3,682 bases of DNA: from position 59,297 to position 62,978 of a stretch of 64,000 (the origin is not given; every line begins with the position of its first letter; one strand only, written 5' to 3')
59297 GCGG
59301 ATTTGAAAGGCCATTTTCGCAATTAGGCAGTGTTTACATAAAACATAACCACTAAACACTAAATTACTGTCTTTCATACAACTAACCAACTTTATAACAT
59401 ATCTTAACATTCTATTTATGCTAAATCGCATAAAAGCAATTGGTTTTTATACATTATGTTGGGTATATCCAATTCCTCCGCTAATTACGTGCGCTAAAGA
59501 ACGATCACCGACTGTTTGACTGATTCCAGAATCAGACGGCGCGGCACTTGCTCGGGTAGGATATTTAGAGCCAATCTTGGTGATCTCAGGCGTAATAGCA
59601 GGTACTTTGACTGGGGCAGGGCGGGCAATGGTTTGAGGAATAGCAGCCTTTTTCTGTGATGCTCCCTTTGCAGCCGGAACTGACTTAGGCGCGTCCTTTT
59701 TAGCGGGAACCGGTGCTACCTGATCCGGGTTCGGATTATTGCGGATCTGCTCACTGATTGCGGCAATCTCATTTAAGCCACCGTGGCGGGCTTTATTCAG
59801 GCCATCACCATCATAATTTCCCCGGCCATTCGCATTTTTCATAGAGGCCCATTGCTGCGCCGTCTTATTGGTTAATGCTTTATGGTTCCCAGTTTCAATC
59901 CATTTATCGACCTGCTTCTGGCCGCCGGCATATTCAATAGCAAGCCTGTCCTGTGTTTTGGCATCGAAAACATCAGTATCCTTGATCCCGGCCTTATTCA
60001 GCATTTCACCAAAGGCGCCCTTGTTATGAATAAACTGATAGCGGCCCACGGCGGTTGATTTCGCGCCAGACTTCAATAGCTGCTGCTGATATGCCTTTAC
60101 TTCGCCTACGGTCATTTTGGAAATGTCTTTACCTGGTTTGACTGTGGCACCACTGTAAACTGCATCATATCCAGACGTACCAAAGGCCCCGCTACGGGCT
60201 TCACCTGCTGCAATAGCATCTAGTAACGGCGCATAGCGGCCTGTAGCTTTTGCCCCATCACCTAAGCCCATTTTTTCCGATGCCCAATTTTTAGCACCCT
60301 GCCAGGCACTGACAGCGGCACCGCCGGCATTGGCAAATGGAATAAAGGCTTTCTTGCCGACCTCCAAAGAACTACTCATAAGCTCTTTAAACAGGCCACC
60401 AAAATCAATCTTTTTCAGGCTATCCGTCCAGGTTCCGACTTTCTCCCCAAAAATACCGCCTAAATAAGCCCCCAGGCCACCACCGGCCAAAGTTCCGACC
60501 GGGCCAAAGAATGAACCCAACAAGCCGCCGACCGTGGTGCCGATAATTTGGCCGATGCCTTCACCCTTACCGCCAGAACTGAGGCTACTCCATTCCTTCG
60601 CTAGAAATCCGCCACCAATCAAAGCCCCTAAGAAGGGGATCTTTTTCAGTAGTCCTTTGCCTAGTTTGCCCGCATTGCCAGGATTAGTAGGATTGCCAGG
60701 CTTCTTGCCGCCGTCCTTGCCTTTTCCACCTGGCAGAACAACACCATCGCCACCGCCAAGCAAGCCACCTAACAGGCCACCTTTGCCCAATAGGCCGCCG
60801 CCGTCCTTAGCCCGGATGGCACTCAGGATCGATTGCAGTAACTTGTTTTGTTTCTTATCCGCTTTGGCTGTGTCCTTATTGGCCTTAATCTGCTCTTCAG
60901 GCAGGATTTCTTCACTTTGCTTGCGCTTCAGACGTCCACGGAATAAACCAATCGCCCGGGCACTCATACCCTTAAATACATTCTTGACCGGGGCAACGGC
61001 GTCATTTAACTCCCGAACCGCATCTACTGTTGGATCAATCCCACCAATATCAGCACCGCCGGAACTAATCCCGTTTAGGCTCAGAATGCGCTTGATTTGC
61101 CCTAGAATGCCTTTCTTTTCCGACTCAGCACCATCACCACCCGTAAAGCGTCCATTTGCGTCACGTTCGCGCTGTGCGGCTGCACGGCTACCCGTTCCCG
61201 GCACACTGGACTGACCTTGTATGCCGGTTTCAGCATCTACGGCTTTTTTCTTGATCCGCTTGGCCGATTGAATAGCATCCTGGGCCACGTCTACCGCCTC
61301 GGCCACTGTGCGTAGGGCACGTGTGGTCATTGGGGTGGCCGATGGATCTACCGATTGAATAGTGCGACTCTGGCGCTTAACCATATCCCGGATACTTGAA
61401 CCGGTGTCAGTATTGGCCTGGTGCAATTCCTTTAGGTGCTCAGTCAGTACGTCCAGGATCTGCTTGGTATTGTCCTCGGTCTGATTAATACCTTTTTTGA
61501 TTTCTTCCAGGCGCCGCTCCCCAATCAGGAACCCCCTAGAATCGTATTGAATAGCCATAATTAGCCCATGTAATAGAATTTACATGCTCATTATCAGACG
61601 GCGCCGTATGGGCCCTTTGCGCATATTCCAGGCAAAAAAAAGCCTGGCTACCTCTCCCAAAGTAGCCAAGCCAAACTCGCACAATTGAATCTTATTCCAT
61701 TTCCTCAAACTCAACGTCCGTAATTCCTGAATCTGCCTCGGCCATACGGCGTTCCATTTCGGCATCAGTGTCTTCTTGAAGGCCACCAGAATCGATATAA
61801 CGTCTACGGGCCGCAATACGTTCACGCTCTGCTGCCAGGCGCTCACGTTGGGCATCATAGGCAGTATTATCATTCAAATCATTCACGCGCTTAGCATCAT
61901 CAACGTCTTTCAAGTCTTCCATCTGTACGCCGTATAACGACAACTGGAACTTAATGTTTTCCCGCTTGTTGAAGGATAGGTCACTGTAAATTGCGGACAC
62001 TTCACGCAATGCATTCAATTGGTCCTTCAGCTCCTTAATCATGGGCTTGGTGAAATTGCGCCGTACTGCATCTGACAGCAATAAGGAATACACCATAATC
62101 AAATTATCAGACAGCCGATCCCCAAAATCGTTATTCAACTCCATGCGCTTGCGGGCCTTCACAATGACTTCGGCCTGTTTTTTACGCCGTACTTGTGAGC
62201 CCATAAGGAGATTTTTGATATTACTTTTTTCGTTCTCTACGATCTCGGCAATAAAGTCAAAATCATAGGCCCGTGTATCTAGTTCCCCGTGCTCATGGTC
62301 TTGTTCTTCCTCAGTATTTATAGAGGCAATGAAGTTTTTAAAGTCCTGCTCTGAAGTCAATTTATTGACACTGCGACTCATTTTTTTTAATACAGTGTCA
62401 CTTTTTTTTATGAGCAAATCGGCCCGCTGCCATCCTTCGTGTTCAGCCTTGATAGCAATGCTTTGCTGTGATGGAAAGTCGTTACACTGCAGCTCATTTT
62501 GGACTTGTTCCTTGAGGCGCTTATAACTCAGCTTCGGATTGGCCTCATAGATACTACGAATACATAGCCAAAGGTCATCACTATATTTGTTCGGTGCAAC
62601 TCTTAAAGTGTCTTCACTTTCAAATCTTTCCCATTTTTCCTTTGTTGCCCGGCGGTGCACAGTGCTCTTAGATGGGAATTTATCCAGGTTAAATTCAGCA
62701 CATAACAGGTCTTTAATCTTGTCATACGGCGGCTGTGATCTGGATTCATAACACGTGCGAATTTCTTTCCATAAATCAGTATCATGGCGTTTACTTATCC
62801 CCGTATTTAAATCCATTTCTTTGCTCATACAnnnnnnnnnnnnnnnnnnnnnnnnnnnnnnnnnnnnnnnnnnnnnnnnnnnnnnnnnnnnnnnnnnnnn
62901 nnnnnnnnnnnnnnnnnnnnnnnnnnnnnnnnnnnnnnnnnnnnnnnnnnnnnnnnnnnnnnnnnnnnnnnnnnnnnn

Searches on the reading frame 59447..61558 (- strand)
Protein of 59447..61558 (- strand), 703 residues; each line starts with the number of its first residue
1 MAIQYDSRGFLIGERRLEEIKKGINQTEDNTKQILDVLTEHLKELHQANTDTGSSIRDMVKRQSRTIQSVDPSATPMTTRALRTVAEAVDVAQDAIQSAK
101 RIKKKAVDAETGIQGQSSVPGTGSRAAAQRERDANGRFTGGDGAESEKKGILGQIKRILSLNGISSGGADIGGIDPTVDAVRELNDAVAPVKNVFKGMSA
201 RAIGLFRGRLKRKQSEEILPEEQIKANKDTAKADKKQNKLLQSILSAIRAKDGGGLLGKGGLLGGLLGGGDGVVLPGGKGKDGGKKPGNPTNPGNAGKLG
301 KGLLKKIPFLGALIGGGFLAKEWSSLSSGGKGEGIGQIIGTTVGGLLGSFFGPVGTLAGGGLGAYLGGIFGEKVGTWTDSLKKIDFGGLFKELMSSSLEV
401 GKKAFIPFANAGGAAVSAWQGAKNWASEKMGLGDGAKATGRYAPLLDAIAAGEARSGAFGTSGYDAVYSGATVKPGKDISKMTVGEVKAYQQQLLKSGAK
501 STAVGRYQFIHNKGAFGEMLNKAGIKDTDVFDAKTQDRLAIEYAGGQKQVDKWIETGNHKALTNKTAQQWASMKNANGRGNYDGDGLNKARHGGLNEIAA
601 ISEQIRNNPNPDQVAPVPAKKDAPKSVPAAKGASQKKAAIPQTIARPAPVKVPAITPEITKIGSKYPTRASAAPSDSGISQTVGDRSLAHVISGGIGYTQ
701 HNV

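Call 7: search_protein_families(library=phrogs, proteins=[window:59447-61558:-], max_evalue=0.00001)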
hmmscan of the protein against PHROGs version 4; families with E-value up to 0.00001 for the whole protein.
window:59447-61558:- (703 aa): 3 families
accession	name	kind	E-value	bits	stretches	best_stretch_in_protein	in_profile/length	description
phrog_6922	-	unknown function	1.1e-106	359.3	1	1-703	6-768/768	-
phrog_90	-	lysis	4.7e-18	65.3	1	437-577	651-787/1168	endolysin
phrog_1047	-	tail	4.4e-06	26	1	102-380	717-909/1251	tail associated lysin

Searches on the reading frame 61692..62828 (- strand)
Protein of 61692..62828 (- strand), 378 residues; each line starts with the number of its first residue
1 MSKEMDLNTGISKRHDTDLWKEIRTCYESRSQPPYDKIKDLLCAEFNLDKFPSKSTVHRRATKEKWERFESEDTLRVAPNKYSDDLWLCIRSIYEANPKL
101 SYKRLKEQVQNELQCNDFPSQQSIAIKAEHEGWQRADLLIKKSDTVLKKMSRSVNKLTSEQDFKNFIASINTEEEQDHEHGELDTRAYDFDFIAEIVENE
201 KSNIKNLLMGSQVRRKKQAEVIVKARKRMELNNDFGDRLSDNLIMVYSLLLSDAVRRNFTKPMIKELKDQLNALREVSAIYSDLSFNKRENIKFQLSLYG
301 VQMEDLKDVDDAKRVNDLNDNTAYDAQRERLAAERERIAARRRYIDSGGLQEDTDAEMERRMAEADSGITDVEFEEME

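Call 33: search_protein_families(library=pfam, proteins=[window:61692-62828:-], max_evalue=0.01)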
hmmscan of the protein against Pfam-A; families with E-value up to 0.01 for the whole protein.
window:61692-62828:- (378 aa): 0 families

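Call 47: search_protein_families(library=phrogs, proteins=[window:61692-62828:-], max_evalue=0.01)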
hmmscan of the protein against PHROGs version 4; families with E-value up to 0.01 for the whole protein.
window:61692-62828:- (378 aa): 1 family
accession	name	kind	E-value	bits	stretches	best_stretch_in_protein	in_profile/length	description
phrog_7533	-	unknown function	1.6e-78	265.5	2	80-373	5-304/310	-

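Call 48: search_solved_structures(query=window:61692-62828:-, max_evalue=1)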
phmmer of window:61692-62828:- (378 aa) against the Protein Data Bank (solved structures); distinct sequences matched with E-value up to 1: 0.

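Call 49: find_homologous_proteins(query=window:61692-62828:-, max_evalue=0.001)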
Query window:61692-62828:- (378 aa): 75 proteins with E <= 0.001 among 4239 candidates.
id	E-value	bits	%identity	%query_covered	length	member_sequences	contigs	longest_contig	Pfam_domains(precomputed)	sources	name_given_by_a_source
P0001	3.8e-243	824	100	100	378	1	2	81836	-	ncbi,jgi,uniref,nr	ncbi:flagellin-specific chaperone FliS [Acinetobacter lwoffii]|jgi:flagellin-specific chaperone FliS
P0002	7.4e-241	816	100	99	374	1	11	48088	-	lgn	-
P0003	4.1e-240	814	100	99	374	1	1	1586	-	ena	-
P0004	7.3e-235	797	98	99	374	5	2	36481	-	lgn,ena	-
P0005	7.7e-228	773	94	100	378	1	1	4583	-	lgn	-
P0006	5.9e-215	731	89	100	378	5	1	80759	-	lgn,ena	-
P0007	1.5e-174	598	71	100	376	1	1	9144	-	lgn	-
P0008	1.0e-168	579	71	100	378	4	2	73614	-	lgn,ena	-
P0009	9.9e-166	569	69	97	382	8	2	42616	-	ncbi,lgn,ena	-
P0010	2.2e-161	555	66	97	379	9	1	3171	-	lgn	-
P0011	2.6e-161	555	66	97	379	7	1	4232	-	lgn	-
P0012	5.0e-160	551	66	100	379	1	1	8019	-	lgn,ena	-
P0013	6.5e-160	550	66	100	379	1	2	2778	-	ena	-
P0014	7.6e-160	550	66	100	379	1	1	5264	-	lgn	-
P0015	2.9e-158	545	66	100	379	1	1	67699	-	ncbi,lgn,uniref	ncbi:hypothetical protein ACKVE0_12850 [Acinetobacter albensis]|uniref:Uncharacterized protein n=1 T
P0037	2.3e-131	456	56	98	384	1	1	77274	-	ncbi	-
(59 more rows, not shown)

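Call 56: find_encoding_contigs(protein=P0008, flank=10000, max_places=1)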
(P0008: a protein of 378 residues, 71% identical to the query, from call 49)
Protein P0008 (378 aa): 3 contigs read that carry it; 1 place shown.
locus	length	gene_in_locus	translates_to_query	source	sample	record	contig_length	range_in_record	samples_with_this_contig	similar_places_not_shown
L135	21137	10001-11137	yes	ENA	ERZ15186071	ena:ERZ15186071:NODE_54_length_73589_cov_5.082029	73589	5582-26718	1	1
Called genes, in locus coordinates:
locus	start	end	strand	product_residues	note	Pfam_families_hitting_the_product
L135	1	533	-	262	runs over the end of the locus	PF02498:Bro-N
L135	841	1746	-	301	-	PF04404:ERF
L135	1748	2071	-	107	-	-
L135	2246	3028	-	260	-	PF01381:HTH_3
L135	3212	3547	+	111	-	-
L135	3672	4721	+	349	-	-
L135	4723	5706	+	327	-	PF01695:IstB_IS21 (weak), PF00004:AAA (weak)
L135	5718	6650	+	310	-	-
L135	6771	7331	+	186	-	-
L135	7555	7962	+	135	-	-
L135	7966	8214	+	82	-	-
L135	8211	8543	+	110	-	-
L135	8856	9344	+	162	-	PF08774:VRR_NUC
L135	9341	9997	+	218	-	PF01381:HTH_3 (weak)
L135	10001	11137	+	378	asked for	-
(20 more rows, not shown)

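Call 57: find_encoding_contigs(protein=P0015, flank=10000, max_places=1)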
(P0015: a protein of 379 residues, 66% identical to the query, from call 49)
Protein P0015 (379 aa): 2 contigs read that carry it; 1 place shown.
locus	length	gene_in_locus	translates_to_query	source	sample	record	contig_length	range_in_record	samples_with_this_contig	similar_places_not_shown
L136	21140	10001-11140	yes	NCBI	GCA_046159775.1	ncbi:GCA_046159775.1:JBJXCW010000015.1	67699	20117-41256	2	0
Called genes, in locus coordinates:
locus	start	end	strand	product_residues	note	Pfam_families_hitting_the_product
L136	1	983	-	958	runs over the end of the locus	PF04313:HSDR_N, PF04851:ResIII, PF00176:SNF2-rel_dom (faint), PF00270:DEAD, PF18766:SWI2_SNF2, PF22679:T1R_D3-like, PF12008:EcoR124_C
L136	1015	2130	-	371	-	PF14281:PDDEXK_4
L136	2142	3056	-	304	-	PF18899:DUF5655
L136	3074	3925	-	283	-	-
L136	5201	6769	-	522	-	PF12161:HsdM_N, PF02384:N6_Mtase, PF05175:MTS (weak), PF07669:Eco57I (weak)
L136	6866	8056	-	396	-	PF02661:Fic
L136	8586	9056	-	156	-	PF01609:DDE_Tnp_1, PF13359:DDE_Tnp_4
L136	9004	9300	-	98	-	PF13613:HTH_Tnp_4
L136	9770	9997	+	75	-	-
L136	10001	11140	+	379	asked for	-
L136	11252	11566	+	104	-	-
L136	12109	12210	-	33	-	-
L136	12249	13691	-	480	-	-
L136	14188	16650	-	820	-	PF06048:DUF927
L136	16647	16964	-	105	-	-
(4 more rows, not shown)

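Call 58: find_encoding_contigs(protein=P0037, flank=10000, max_places=1)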
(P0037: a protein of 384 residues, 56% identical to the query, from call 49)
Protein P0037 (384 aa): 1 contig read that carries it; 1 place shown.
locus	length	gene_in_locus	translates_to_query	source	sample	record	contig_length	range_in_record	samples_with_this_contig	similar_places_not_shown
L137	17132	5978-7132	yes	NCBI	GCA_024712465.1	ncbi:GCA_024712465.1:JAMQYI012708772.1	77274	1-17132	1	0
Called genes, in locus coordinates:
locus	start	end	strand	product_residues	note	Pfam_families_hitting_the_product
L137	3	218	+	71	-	?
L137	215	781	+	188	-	-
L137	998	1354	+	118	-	PF12844:HTH_19 (weak), PF01381:HTH_3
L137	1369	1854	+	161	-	-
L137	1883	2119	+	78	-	PF02954:HTH_8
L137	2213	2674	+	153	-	-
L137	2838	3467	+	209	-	-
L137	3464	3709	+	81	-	-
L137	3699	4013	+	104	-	-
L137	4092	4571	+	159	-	-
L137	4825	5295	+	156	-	PF08774:VRR_NUC (weak)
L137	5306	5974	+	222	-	PF01381:HTH_3 (weak)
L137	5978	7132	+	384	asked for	-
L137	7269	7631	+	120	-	-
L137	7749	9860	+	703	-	PF13488:Gly-zipper_Omp (weak), PF18013:Phage_lysozyme2 (weak)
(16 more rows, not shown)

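Call 62: search_solved_structures(query=A1, max_evalue=10)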
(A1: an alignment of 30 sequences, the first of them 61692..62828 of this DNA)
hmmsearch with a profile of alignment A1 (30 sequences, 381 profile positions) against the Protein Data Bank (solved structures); distinct sequences matched with E-value up to 10: 6.
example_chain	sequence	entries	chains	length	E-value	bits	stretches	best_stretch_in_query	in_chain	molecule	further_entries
2ozu_A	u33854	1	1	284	0.49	12.8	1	22-73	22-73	Histone acetyltransferase MYST3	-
8dd5_A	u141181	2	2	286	0.5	12.8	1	22-73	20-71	Histone acetyltransferase KAT6A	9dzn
2rc4_A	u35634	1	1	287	0.5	12.8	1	22-73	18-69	Histone acetyltransferase MYST3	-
29uq_AAA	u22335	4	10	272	0.62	12.4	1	22-73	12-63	Histone acetyltransferase KAT6A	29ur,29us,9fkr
9f5x_1R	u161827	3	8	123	1.7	11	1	278-312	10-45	Cytochrome b-c1 complex subunit 7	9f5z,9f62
2rsq_A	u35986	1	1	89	2.4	10.5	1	209-261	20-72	Copper chaperone for superoxide dismutase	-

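Call 66: predict_structure(alignment_id=A1)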
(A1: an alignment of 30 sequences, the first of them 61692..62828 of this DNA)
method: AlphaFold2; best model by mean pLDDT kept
length: 378 residues; sequences in the alignment: 30
mean_pLDDT: 73.0   pTM: 0.30
mean pLDDT of the five models: 73.0, 70.9, 68.6, 68.4, 66.3
residues with pLDDT >= 90: 29; 70-90: 232; 50-70: 65; < 50: 52
segments of 3 or more residues with pLDDT < 50: 1-16, 70-77, 171-187, 369-378
pLDDT, mean of each block of 10 residues (from residue 1): 33 52 82 83 79 83 75 49 80 80 85 81 80 70 60 53 61 40 46 79 78 77 84 89 91 86 90 91 88 83 66 57 79 88 83 82 65 40
secondary structure, 60 per line:
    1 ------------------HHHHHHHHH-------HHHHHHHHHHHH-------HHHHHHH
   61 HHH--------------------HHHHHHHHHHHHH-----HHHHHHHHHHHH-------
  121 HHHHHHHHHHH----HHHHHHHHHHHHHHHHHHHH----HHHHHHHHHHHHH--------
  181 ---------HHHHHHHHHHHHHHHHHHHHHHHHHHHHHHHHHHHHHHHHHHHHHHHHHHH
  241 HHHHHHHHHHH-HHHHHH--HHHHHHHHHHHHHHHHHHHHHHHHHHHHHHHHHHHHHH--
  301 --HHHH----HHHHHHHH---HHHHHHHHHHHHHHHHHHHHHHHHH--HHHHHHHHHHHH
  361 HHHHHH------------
elements in order: H19-27 H35-46 H54-63 H84-96 H102-113 H121-131 H136-155 H160-172 H190-251 H253-258 H261-298 H303-306 H311-318 H322-346 H349-366

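Call 68: fold_search(model_id=the predicted structure, library=pdb)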
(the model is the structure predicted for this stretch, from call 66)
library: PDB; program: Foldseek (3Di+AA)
matches with E <= 10: 81; with E <= 0.001: 0
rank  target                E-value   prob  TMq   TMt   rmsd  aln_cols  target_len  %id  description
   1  8ch6_P                2.7e-01  0.20  0.17  0.19  55.8       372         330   16  Structure of a late-stage activated spliceosome (BAqr) arrested with a dominant-negative Aquarius mutant (state B comp (released 2023-05-10)
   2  7svw_B                9.4e-01  0.21  0.14  0.12  15.7       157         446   15  Strand-transfer complex of TnsB from ShCAST (released 2022-08-10)
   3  4fcy_A                1.6e+00  0.25  0.13  0.11  14.8       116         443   11  Crystal structure of the bacteriophage Mu transpososome (released 2012-11-07)
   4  6taz_MODEL_1_B        1.9e+00  0.12  0.12  0.26  12.2       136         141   10  Timeless couples G quadruplex detection with processing by DDX11 during DNA replication (released 2020-07-01)
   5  4fcy_B                2.1e+00  0.21  0.13  0.10  14.7       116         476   11  Crystal structure of the bacteriophage Mu transpososome (released 2012-11-07)
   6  9zpt_A                2.3e+00  0.08  0.12  0.13  26.8       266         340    9  Cryo-EM structure of KCa3.1_II/calmodulin channel in complex with SKA31. (released 2026-01-14)
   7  8dk2_A                2.3e+00  0.04  0.12  0.10  37.1       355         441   13  CryoEM structure of Pseudomonas aeruginosa PA14 JetABC in an unclamped state trapped in ATP dependent dimeric form (released 2022-10-05)
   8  7o3x_B                3.2e+00  0.12  0.16  0.25  18.0       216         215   14  Structural basis for VIPP1 oligomerization and maintenance of thylakoid membrane integrity (released 2021-06-30)
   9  2ezh                  3.6e+00  0.44  0.11  0.52   2.6        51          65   25  SOLUTION NMR STRUCTURE OF THE IGAMMA SUBDOMAIN OF THE MU END DNA BINDING DOMAIN OF MU PHAGE TRANSPOSASE, MINIMIZED AVERA (released 1997-12-03)
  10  1qu7_A                3.6e+00  0.16  0.20  0.30  20.3       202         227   15  FOUR HELICAL-BUNDLE STRUCTURE OF THE CYTOPLASMIC DOMAIN OF A SERINE CHEMOTAXIS RECEPTOR (released 2000-07-12)
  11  9s9k_A                3.8e+00  0.13  0.12  0.25  13.3       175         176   12  S. islandicus CdvB (semi open) (released 2026-01-28)
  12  8to0_b                4.3e+00  0.16  0.16  0.27  11.5       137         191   12  48-nm repeating structure of doublets from mouse sperm flagella (released 2023-11-01)
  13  9s9k_B                4.3e+00  0.13  0.13  0.26  13.4       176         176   12  S. islandicus CdvB (semi open) (released 2026-01-28)
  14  8qbs                  4.5e+00  0.25  0.21  0.35  11.7       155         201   10  Cryo-EM structure of Vipp1-F197K/L200K helical filament with lattice 1 (Vipp1-F197K/L200K_L1) (released 2024-09-11)
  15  4mh6                  4.5e+00  0.18  0.19  0.36  14.8       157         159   14  2.8 Angstrom Crystal Structure of Type III Secretion Protein YscO from Vibrio parahaemolyticus (released 2013-09-11)
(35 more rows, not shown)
